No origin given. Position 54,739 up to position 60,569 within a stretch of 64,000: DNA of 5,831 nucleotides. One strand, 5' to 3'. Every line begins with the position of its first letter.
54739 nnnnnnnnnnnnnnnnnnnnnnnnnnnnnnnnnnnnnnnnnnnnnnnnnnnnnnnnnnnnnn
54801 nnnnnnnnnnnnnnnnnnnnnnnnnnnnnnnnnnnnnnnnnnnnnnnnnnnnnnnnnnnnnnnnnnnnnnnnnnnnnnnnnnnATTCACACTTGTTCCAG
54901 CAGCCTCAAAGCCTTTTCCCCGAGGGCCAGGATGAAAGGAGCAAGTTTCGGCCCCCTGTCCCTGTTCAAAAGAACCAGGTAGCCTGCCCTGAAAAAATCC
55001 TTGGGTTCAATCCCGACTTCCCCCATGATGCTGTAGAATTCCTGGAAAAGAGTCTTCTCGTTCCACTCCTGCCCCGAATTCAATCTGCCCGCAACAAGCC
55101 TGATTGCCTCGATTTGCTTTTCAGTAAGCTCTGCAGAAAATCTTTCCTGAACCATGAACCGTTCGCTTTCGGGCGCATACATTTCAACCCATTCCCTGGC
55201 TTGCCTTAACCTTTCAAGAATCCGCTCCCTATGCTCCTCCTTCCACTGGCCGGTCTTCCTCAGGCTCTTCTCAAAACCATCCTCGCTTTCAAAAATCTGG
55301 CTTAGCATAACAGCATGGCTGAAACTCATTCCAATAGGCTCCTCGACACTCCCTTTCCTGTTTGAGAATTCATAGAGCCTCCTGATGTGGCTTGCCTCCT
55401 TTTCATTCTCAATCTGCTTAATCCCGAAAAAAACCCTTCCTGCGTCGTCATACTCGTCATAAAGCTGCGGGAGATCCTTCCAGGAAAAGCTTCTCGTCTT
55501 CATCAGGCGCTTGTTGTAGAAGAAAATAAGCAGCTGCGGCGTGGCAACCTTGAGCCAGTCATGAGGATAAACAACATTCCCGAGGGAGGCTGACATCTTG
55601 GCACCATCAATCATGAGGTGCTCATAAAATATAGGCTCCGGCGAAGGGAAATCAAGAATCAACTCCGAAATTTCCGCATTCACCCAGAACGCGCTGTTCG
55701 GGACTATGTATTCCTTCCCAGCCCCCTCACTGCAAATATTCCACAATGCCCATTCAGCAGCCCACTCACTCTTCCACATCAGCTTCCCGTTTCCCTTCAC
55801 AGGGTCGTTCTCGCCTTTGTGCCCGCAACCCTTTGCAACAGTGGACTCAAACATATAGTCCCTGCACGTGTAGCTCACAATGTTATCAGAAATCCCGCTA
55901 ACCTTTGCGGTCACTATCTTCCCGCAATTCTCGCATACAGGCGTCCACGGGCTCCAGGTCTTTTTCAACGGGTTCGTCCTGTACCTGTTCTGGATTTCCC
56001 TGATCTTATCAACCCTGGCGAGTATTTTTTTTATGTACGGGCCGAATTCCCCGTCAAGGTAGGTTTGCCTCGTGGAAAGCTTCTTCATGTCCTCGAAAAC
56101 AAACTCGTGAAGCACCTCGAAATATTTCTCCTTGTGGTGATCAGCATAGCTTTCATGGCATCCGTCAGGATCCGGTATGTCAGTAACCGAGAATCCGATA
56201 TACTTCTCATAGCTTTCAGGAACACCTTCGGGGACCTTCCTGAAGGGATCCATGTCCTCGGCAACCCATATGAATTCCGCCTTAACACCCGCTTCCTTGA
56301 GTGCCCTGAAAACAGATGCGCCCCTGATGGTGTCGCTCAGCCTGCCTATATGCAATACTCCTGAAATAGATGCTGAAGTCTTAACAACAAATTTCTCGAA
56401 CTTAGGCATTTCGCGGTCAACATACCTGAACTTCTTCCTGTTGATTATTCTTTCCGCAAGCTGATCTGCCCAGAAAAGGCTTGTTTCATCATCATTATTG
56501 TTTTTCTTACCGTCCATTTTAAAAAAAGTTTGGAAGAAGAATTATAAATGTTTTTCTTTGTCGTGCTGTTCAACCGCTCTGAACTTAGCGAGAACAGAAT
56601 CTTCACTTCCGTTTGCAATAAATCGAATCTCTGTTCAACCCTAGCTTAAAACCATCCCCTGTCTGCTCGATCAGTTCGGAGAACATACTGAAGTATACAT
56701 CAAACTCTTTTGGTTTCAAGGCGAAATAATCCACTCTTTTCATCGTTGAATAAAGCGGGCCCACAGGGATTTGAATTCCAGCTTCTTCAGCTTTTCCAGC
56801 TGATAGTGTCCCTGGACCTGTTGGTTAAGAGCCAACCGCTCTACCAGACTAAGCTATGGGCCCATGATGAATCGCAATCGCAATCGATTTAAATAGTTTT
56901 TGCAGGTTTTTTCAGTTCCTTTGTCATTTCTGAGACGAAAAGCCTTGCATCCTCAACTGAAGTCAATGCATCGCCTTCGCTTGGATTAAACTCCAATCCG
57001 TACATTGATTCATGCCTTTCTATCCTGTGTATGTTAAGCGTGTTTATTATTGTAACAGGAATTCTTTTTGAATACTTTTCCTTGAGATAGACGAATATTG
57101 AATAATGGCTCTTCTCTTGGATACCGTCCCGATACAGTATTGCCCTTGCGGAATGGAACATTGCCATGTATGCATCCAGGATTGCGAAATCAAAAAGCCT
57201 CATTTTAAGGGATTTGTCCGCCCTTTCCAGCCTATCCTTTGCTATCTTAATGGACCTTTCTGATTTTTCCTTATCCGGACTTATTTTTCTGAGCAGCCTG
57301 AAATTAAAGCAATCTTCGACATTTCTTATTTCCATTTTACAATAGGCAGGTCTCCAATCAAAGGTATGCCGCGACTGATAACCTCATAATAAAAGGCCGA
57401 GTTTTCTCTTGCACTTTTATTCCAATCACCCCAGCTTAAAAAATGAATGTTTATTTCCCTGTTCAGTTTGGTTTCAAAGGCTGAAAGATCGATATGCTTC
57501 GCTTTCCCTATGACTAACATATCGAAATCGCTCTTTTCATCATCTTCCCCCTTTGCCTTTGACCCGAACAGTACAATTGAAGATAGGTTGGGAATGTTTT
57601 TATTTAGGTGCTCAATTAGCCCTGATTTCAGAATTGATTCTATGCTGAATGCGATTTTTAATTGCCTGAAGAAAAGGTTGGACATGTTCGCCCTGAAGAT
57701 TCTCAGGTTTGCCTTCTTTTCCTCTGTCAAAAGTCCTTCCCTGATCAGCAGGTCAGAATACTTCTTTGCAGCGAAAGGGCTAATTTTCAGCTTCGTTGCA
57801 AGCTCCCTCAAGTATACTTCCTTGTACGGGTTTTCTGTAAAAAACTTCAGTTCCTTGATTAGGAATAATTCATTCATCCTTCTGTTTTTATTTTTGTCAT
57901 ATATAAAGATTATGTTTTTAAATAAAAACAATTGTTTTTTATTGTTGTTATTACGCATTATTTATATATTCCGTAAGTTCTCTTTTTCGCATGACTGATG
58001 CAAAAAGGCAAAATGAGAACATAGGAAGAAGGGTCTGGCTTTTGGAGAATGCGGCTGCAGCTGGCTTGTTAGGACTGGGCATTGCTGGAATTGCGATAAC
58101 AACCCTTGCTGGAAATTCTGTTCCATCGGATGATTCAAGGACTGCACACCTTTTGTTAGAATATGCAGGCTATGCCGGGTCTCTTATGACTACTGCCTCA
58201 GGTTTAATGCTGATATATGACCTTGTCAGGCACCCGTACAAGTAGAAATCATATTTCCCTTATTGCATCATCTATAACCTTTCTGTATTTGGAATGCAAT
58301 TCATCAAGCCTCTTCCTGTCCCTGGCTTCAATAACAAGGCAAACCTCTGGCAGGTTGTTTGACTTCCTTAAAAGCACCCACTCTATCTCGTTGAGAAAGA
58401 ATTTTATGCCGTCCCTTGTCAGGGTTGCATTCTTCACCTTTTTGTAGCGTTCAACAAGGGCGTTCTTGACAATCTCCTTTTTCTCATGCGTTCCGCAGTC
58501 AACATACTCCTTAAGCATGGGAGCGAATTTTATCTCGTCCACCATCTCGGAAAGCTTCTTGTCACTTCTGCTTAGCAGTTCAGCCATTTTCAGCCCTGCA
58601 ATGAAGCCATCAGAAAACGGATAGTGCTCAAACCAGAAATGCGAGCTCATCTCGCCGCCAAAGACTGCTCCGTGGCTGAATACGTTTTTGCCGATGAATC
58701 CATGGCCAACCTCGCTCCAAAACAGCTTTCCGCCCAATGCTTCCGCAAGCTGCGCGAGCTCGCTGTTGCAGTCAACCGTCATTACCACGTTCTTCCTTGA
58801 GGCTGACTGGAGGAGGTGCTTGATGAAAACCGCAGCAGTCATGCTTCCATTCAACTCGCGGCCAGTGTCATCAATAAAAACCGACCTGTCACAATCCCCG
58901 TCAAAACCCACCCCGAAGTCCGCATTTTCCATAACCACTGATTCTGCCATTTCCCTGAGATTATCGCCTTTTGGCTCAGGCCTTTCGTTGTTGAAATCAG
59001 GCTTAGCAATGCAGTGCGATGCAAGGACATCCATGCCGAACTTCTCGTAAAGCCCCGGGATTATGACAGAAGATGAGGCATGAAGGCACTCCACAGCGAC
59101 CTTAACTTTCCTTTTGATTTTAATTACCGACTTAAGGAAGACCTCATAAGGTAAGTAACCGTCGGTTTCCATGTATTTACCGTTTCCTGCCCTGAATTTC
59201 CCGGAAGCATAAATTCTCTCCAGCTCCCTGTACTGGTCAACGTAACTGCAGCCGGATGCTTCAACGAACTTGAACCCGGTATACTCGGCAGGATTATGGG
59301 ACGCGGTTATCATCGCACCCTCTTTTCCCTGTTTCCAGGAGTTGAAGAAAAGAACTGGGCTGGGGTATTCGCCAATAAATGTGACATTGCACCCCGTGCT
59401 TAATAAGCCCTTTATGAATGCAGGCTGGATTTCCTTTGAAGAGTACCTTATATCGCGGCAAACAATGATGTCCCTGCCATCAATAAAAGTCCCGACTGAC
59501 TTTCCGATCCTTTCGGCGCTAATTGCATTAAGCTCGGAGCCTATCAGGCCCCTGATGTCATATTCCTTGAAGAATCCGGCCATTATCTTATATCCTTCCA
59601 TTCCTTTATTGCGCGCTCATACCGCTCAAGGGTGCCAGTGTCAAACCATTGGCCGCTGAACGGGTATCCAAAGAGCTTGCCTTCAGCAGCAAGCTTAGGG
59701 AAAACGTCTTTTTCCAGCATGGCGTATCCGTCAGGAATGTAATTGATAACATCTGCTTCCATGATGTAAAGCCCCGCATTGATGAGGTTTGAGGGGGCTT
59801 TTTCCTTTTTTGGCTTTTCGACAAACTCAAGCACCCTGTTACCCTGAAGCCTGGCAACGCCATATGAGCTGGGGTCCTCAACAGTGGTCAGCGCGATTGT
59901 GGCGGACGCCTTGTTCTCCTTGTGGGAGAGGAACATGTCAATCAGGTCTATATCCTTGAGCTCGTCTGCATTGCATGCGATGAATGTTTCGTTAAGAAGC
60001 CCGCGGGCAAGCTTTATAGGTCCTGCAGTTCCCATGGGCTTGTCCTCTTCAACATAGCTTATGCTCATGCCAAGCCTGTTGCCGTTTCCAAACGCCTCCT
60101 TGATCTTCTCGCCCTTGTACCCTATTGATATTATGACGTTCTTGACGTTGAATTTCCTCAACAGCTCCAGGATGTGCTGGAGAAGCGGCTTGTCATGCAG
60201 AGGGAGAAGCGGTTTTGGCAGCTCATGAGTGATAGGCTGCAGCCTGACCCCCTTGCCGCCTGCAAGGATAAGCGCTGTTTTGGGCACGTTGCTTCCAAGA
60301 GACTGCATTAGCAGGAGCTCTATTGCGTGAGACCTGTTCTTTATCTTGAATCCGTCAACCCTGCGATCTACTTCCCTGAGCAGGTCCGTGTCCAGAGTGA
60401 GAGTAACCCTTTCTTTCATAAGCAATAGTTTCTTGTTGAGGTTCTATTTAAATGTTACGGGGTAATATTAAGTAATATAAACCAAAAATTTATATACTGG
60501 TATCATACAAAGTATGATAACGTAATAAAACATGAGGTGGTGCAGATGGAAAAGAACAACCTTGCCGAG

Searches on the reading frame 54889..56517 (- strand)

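Call 23: search_protein_families(library=pfam, proteins=[window:54889-56517:-], max_evalue=0.001)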
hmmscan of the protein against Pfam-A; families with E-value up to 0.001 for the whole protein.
window:54889-56517:- (543 aa): 4 families
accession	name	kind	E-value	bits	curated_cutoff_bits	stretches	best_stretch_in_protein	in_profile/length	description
PF01921.24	tRNA-synt_1f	-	2.7e-95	319.8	27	1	15-386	2-358/360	tRNA synthetases class I (K)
PF09334.17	tRNA-synt_1g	-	3.5e-06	26.5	20.1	1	264-350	286-372/391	tRNA synthetases class I (M)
PF19269.4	Anticodon_2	-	0.00029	21.7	23.6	1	435-535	28-131/141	Anticodon binding domain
PF01406.26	tRNA-synt_1e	-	0.00035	20.5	27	0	299-337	245-284/301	tRNA synthetases class I (C) catalytic domain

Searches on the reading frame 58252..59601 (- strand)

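Call 23: search_protein_families(library=pfam, proteins=[window:58252-59601:-], max_evalue=0.001)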
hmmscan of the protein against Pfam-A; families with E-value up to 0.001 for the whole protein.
window:58252-59601:- (450 aa): 3 families
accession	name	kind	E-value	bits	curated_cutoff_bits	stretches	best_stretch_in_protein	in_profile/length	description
PF02878.22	PGM_PMM_I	-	3.3e-29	101.8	22.5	1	11-136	4-136/138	Phosphoglucomutase/phosphomannomutase, alpha/beta/alpha domain I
PF02880.22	PGM_PMM_III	-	2.3e-22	79.7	20.7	1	251-356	1-110/115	Phosphoglucomutase/phosphomannomutase, alpha/beta/alpha domain III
PF02879.22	PGM_PMM_II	-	6.2e-18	65.7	29.3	1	161-247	16-103/103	Phosphoglucomutase/phosphomannomutase, alpha/beta/alpha domain II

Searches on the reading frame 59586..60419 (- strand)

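Call 23: search_protein_families(library=pfam, proteins=[window:59586-60419:-], max_evalue=0.001)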
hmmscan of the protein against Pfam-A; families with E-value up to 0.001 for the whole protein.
window:59586-60419:- (278 aa): 2 families
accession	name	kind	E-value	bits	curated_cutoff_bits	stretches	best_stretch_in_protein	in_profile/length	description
PF00483.29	NTP_transferase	-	3.3e-46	158.3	21.2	1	49-273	2-241/245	Nucleotidyl transferase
PF12804.13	NTP_transf_3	-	4.8e-11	43.5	27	1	49-110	1-55/160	MobA-like NTP transferase domain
